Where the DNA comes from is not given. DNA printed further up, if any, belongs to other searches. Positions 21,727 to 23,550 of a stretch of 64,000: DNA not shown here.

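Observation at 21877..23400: Full-length GH77 pseudo-enzyme: all three catalytic carboxylates replaced, next to an intact malQ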

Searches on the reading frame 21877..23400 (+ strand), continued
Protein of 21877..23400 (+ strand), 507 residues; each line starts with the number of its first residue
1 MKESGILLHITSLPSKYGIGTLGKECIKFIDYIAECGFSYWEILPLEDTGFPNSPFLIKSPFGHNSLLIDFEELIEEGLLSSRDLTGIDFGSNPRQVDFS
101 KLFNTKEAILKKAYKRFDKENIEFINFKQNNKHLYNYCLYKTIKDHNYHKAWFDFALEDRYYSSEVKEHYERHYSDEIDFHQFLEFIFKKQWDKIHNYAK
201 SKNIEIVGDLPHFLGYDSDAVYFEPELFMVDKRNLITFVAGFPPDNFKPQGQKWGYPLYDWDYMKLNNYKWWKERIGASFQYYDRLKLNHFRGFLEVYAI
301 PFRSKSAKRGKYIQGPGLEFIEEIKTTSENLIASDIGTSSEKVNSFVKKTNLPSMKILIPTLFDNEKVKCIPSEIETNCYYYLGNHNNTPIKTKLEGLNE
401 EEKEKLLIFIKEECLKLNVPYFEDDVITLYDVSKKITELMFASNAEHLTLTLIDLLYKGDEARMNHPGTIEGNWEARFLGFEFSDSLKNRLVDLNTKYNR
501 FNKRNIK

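Call 19: search_protein_representatives(alignment_id=A1)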
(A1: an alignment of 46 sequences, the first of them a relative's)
Query: 46 sequences, 504 profile positions. Proteins with E-value up to 0.001 (for the whole library): 14352; up to 1e-10: 8527; up to 1e-30: 2827. The best 150 are listed.
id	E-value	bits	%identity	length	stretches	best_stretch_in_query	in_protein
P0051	1.0e-221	754.0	-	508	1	2-501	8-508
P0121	3.8e-155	534.4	-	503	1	3-494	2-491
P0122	6.5e-148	510.6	-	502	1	6-497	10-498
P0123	1.4e-137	476.5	-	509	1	4-501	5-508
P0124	9.3e-137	473.8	-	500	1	4-502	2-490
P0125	4.1e-136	471.6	-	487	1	4-494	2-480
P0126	7.2e-136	470.8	-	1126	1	2-502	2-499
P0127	5.5e-135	467.9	-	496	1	2-501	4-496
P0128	7.0e-135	467.6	-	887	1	3-500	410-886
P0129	5.0e-134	464.8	-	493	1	3-503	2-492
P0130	6.1e-134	464.5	-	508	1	2-503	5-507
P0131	1.0e-132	460.4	-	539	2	3-433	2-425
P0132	3.5e-130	452.1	-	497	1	4-502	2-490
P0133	4.7e-130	451.7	-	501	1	4-503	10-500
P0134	5.3e-130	451.5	-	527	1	2-497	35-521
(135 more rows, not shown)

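Call 22: predict_structure(alignment_id=A1)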
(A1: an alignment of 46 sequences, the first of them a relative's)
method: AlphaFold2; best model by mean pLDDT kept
length: 507 residues; sequences in the alignment: 46
mean_pLDDT: 91.8   pTM: 0.91
mean pLDDT of the five models: 91.8, 91.3, 90.2, 90.2, 90.2
residues with pLDDT >= 90: 387; 70-90: 105; 50-70: 15; < 50: 0
segments of 3 or more residues with pLDDT < 50: none
pLDDT, mean of each block of 10 residues (from residue 1): 93 90 96 97 89 77 94 97 90 85 91 97 94 94 95 93 95 98 98 98 96 93 95 92 82 91 94 94 94 95 93 95 86 84 92 92 80 94 84 95 95 97 90 97 97 92 76 80 94 97 83
secondary structure, 60 per line:
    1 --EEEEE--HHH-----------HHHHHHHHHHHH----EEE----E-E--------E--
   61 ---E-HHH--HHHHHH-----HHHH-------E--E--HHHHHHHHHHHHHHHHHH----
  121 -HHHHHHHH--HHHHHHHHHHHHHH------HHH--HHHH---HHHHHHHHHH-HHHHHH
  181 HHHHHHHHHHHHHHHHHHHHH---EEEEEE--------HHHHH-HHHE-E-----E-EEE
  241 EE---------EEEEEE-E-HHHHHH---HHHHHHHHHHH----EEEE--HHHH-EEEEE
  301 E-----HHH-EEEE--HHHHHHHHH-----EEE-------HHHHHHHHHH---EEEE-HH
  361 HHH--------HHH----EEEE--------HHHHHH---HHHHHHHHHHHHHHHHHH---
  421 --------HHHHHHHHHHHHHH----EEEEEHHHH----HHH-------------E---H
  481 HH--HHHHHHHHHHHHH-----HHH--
elements in order: E3-7 H24-35 E40-42 H71-76 H82-85 H99-116 H122-129 H132-145 H157-160 H164-173 H175-201 E205-210 H219-223 E238-242 E252-257 H261-266 H270-280 E285-288 H291-294 E296-301 E311-314 H317-325 E331-333 H341-350 E354-357 H359-363 E379-382 H391-396 H400-417 H429-442 E447-451 H452-455 H485-497

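Call 24: find_encoding_contigs(protein=P0056, flank=10000, max_places=2)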
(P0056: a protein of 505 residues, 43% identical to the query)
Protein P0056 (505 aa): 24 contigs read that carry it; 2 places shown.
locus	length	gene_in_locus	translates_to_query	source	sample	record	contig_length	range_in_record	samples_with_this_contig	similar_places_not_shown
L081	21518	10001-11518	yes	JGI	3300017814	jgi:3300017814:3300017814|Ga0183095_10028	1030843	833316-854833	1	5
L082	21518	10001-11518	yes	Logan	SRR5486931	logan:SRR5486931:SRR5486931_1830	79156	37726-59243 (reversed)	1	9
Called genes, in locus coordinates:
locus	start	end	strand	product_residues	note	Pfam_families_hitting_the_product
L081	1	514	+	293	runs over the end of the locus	-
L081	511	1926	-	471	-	PF01149:Fapy_DNA_glyco, PF06831:H2TH, PF01121:CoaE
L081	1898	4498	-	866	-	PF02739:5_3_exonuc_N, PF01367:5_3_exonuc, PF22619:DNA_polI_exo1, PF00476:DNA_pol_A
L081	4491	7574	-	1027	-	PF02811:PHP, PF07733:DNA_pol3_alpha, PF17657:DNA_pol3_finger, PF14579:HHH_6, PF01336:tRNA_anti-codon (weak)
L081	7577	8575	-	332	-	PF01368:DHH, PF02272:DHHA1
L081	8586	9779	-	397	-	PF00871:Acetate_kinase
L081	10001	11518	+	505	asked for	PF02446:Glyco_hydro_77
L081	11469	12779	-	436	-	PF00128:Alpha-amylase, PF14701:hDGE_amylase, PF00128:Alpha-amylase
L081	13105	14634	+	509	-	PF02446:Glyco_hydro_77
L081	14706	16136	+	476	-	PF13416:SBP_bac_8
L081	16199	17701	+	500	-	PF00528:BPD_transp_1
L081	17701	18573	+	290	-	PF00528:BPD_transp_1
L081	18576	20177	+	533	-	PF00128:Alpha-amylase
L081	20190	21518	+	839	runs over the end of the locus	PF00005:ABC_tran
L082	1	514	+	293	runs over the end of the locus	-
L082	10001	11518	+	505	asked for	PF02446:Glyco_hydro_77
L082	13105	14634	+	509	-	PF02446:Glyco_hydro_77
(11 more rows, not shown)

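Call 25: find_encoding_contigs(protein=P0026, flank=10000, max_places=2)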
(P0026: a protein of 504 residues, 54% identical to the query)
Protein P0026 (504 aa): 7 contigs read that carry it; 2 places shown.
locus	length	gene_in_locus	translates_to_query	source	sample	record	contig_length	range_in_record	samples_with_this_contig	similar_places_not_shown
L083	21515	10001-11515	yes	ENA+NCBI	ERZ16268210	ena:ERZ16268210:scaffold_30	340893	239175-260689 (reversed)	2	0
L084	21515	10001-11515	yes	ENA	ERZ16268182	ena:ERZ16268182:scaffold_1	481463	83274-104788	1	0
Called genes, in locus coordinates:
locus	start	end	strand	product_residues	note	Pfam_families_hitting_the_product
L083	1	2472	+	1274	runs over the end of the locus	-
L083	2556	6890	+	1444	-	PF18998:Flg_new_2 (faint)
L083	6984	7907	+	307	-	PF08902:DUF1848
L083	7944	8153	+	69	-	-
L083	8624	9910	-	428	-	PF00128:Alpha-amylase, PF14701:hDGE_amylase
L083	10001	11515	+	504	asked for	PF02446:Glyco_hydro_77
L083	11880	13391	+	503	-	PF02446:Glyco_hydro_77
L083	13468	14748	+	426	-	PF01547:SBP_bac_1, PF13416:SBP_bac_8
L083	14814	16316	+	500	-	PF00528:BPD_transp_1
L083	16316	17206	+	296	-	PF00528:BPD_transp_1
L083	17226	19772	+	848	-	PF00005:ABC_tran, PF13304:AAA_21 (faint), PF17912:OB_MalK (faint)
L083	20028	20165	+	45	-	-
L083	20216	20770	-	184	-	PF07155:ECF-ribofla_trS, PF07694:5TM-5TMR_LYT (weak), PF12822:ECF_trnsprt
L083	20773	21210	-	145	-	PF04463:2-thiour_desulf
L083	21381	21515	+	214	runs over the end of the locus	PF01863:YgjP-like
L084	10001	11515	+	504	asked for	PF02446:Glyco_hydro_77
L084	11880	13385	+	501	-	PF02446:Glyco_hydro_77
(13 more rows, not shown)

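Call 26: fold_search(model_id=the predicted structure, library=pdb)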
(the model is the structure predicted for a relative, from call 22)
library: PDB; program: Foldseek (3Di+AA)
matches with E <= 10: 1202; with E <= 0.001: 324
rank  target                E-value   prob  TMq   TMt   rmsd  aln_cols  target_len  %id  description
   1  1tz7_B                1.1e-46  1.00  0.90  0.93   2.3       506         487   34  Aquifex aeolicus amylomaltase (released 2005-08-02)
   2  1tz7_A                1.9e-46  1.00  0.89  0.93   2.3       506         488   33  Aquifex aeolicus amylomaltase (released 2005-08-02)
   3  6m6t_C                3.2e-46  1.00  0.91  0.93   2.3       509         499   32  Amylomaltase from Streptococcus agalactiae in complex with acarbose (released 2021-03-31)
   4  6m6t_D                4.2e-46  1.00  0.92  0.94   2.3       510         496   32  Amylomaltase from Streptococcus agalactiae in complex with acarbose (released 2021-03-31)
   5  6m6t_E                4.9e-46  1.00  0.92  0.93   2.3       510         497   32  Amylomaltase from Streptococcus agalactiae in complex with acarbose (released 2021-03-31)
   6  6m6t_H                1.9e-45  1.00  0.91  0.94   2.3       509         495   31  Amylomaltase from Streptococcus agalactiae in complex with acarbose (released 2021-03-31)
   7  6m6t_G                3.8e-45  1.00  0.91  0.93   2.4       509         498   32  Amylomaltase from Streptococcus agalactiae in complex with acarbose (released 2021-03-31)
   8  6m6t_B                4.0e-45  1.00  0.91  0.93   2.2       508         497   31  Amylomaltase from Streptococcus agalactiae in complex with acarbose (released 2021-03-31)
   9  6m6t_A                1.4e-44  1.00  0.91  0.93   2.4       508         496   31  Amylomaltase from Streptococcus agalactiae in complex with acarbose (released 2021-03-31)
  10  1x1n                  5.0e-42  1.00  0.88  0.85   2.8       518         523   30  Structure determination and refinement at 1.8 A resolution of Disproportionating Enzyme from Potato (released 2006-04-18)
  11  5jiw_A                2.1e-41  1.00  0.90  0.91   2.4       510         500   29  Crystal structure of Thermus aquaticus amylomaltase (GH77) in complex with a 34-meric cycloamylose (released 2017-01-25)
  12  2x1i                  2.7e-41  1.00  0.90  0.92   2.5       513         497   29  glycoside hydrolase family 77 4-alpha-glucanotransferase from thermus brockianus (released 2010-10-27)
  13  1fp8                  3.1e-41  1.00  0.90  0.91   2.5       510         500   30  STRUCTURE OF THE AMYLOMALTASE FROM THERMUS THERMOPHILUS HB8 IN SPACE GROUP P21212 (released 2003-09-02)
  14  9u5l                  3.3e-41  1.00  0.90  0.92   2.3       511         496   28  4-alpha-glucanotransferase from Thermus thermophilus STB20 (released 2025-04-23)
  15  6lx1_A                3.7e-41  1.00  0.88  0.86   2.6       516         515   30  Potato D-enzyme complexed with Acarbose (released 2020-08-26)
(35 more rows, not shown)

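Call 34: find_encoding_contigs(protein=P0008, flank=10000, max_places=1)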
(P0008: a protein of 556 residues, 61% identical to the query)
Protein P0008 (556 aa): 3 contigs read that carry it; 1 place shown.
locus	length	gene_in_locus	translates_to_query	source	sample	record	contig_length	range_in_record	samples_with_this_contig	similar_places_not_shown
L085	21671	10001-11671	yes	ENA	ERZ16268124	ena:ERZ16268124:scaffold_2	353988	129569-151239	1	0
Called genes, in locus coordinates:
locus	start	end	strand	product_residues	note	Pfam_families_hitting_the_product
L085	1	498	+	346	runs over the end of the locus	PF02912:Phe_tRNA-synt_N, PF01409:tRNA-synt_2d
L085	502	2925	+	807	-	PF01588:tRNA_bind, PF03483:B3_4, PF03484:B5, PF17759:tRNA_synthFbeta, PF03147:FDX-ACB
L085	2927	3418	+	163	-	-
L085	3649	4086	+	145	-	PF02381:MraZ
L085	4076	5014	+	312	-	PF01795:Methyltransf_5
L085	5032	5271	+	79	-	-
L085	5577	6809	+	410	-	PF02491:SHS2_FTSA, PF14450:FtsA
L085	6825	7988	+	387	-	PF00091:Tubulin, PF12327:FtsZ_C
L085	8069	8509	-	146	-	-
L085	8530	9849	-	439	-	PF00128:Alpha-amylase, PF14701:hDGE_amylase, PF14871:GHL6 (weak), PF00128:Alpha-amylase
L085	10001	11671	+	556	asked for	PF02446:Glyco_hydro_77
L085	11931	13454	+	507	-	PF02446:Glyco_hydro_77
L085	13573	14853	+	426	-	PF13416:SBP_bac_8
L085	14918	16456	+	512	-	PF00528:BPD_transp_1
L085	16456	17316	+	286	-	PF00528:BPD_transp_1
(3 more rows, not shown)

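Call 35: find_encoding_contigs(protein=P0012, flank=10000, max_places=1)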
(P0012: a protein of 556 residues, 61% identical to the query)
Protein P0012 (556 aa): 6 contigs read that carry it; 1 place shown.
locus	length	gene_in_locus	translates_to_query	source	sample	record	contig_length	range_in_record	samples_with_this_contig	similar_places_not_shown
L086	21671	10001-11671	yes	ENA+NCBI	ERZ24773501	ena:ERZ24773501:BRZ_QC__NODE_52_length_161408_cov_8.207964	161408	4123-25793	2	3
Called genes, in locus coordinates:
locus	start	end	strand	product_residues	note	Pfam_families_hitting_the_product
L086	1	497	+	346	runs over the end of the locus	PF02912:Phe_tRNA-synt_N, PF01409:tRNA-synt_2d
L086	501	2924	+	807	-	PF01588:tRNA_bind, PF03483:B3_4, PF03484:B5, PF17759:tRNA_synthFbeta, PF03147:FDX-ACB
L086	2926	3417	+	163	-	-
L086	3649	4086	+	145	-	PF02381:MraZ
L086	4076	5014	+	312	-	PF01795:Methyltransf_5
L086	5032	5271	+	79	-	-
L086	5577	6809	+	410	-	PF02491:SHS2_FTSA, PF14450:FtsA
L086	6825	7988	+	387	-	PF00091:Tubulin, PF12327:FtsZ_C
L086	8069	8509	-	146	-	-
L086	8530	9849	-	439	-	PF00128:Alpha-amylase, PF14701:hDGE_amylase, PF14871:GHL6 (weak), PF00128:Alpha-amylase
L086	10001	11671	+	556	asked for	PF02446:Glyco_hydro_77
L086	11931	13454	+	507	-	PF02446:Glyco_hydro_77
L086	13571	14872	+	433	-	PF13416:SBP_bac_8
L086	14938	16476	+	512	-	PF00528:BPD_transp_1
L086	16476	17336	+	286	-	PF00528:BPD_transp_1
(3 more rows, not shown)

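Call 38: find_encoding_contigs(protein=P0013, flank=10000, max_places=1)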
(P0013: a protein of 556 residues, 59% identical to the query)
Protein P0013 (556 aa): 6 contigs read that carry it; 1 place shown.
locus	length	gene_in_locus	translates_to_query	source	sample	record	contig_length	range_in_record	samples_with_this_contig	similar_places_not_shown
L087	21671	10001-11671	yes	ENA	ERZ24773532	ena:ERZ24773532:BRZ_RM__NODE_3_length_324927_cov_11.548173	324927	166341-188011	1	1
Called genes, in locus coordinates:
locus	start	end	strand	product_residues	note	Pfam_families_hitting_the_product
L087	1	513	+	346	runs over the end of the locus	PF02912:Phe_tRNA-synt_N, PF01409:tRNA-synt_2d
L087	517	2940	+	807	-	PF01588:tRNA_bind, PF03483:B3_4, PF03484:B5, PF17759:tRNA_synthFbeta, PF03147:FDX-ACB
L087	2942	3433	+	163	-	-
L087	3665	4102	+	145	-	PF02381:MraZ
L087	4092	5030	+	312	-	PF01795:Methyltransf_5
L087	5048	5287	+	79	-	-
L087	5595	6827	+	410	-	PF02491:SHS2_FTSA, PF14450:FtsA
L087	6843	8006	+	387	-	PF00091:Tubulin, PF12327:FtsZ_C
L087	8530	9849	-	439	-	PF00128:Alpha-amylase, PF14701:hDGE_amylase, PF14871:GHL6 (weak), PF00128:Alpha-amylase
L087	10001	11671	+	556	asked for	PF02446:Glyco_hydro_77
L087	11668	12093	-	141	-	-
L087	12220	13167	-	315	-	PF20434:BD-FAE, PF07859:Abhydrolase_3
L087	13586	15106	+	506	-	PF02446:Glyco_hydro_77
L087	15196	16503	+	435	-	PF01547:SBP_bac_1, PF13416:SBP_bac_8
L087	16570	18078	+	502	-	PF00528:BPD_transp_1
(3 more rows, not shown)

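Call 39: find_encoding_contigs(protein=P0059, flank=10000, max_places=1)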
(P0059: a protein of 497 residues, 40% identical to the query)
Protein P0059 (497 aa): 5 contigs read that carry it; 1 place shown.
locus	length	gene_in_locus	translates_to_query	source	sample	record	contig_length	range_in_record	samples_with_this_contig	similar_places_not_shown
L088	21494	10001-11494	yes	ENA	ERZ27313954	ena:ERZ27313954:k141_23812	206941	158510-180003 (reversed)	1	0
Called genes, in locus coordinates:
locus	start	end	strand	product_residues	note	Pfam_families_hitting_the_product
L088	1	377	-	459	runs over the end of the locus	PF01149:Fapy_DNA_glyco, PF06831:H2TH, PF06827:zf-FPG_IleRS (weak), PF01121:CoaE, PF13238:AAA_18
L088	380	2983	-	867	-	PF02739:5_3_exonuc_N, PF01367:5_3_exonuc, PF22619:DNA_polI_exo1, PF00476:DNA_pol_A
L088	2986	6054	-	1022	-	PF02811:PHP, PF07733:DNA_pol3_alpha, PF17657:DNA_pol3_finger, PF14579:HHH_6, PF01336:tRNA_anti-codon (weak)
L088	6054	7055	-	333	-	PF01368:DHH, PF02272:DHHA1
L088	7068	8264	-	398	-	PF00871:Acetate_kinase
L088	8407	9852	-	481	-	PF01554:MatE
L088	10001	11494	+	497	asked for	PF02446:Glyco_hydro_77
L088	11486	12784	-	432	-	PF00128:Alpha-amylase, PF14701:hDGE_amylase, PF18612:Bac_A_amyl_C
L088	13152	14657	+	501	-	PF02446:Glyco_hydro_77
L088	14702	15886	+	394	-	PF02463:SMC_N (faint), PF00005:ABC_tran, PF17912:OB_MalK, PF08402:TOBE_2 (weak)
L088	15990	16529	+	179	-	-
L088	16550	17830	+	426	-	PF13416:SBP_bac_8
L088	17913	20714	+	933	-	PF00528:BPD_transp_1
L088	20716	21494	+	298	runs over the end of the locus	PF00528:BPD_transp_1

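Call 40: find_encoding_contigs(protein=P0030, flank=10000, max_places=1)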
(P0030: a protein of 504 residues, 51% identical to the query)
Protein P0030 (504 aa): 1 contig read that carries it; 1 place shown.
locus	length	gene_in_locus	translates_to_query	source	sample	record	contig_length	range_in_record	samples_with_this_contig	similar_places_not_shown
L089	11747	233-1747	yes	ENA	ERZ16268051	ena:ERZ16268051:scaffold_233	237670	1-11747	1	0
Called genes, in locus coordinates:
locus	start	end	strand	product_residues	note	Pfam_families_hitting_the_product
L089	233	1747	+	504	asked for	PF02446:Glyco_hydro_77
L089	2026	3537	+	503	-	PF02446:Glyco_hydro_77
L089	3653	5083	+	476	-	PF13416:SBP_bac_8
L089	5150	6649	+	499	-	PF00528:BPD_transp_1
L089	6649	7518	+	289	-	PF00528:BPD_transp_1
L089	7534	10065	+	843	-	PF00005:ABC_tran, PF13304:AAA_21 (faint), PF17912:OB_MalK (faint), PF08402:TOBE_2 (faint)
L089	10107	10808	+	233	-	-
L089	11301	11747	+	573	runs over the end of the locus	PF02903:Alpha-amylase_N, PF00128:Alpha-amylase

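Call 51: search_protein_families(library=pfam, proteins=[L004:11551-13005:-, L004:13017-13976:-, L005:7307-8782:-, L005:8787-9746:-, L005:5099-7021:-, L005:13078-13689:+, L005:13741-15135:+, L004:9181-9906:+, L004:8285-9181:+, L004:14311-15528:+], max_evalue=0.00001)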
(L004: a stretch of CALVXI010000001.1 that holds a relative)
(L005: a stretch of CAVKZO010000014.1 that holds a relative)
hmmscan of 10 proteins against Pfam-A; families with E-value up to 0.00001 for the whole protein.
L004:11551-13005:- (484 aa): 2 families
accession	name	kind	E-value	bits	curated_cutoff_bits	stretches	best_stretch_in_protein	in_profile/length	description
PF00224.27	PK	-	3e-128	428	30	1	7-329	2-328/328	Pyruvate kinase, barrel domain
PF02887.21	PK_C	-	2e-25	89.6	28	1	362-475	1-114/114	Pyruvate kinase, alpha/beta domain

L004:13017-13976:- (319 aa): 1 family
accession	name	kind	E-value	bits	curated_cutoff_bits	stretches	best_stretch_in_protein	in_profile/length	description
PF00365.25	PFK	-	9.7e-100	333.9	30.9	1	4-276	1-277/277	Phosphofructokinase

L005:7307-8782:- (491 aa): 2 families
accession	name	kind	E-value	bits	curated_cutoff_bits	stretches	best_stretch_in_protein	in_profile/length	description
PF00224.27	PK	-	9.4e-127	423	30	1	13-335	2-328/328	Pyruvate kinase, barrel domain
PF02887.21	PK_C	-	1.2e-24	87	28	1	368-482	1-114/114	Pyruvate kinase, alpha/beta domain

L005:8787-9746:- (319 aa): 1 family
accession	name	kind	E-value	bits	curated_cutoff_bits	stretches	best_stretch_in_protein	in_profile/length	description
PF00365.25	PFK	-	1.5e-94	316.9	30.9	1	4-276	1-277/277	Phosphofructokinase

L005:5099-7021:- (640 aa): 3 families
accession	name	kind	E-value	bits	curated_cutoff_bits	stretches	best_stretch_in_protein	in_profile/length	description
PF00587.30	tRNA-synt_2b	-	3.6e-50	170.9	29.3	1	315-526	1-179/179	tRNA synthetase class II core domain (G, H, P, S and T)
PF03129.25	HGTP_anticodon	-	1.3e-21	77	21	1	538-628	1-93/94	Anticodon binding domain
PF07973.19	tRNA_SAD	-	2.6e-15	56.5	24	1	167-216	1-44/44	Threonyl and Alanyl tRNA synthetase second additional domain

L005:13078-13689:+ (203 aa): 0 families

L005:13741-15135:+ (464 aa): 1 family
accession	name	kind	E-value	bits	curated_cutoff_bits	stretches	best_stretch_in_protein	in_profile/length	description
PF18982.5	JetA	-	4.2e-72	243.5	26.2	1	31-464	3-434/434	Wadjet protein JetA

L004:9181-9906:+ (241 aa): 1 family
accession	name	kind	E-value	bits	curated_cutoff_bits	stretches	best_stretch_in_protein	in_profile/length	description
PF01416.25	PseudoU_synth_1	-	2e-36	125.2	23.3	2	144-241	5-107/108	tRNA pseudouridine synthase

L004:8285-9181:+ (298 aa): 1 family
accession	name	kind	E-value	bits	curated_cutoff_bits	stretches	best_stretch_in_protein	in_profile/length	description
PF02361.21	CbiQ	-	8.7e-38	130.6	25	1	16-241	2-210/216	Cobalt transport protein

L004:14311-15528:+ (405 aa): 1 family
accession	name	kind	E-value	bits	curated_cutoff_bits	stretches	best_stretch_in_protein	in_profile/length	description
PF07261.16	DnaB_2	-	9.8e-08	32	22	1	298-363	7-70/74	Replication initiation and membrane attachment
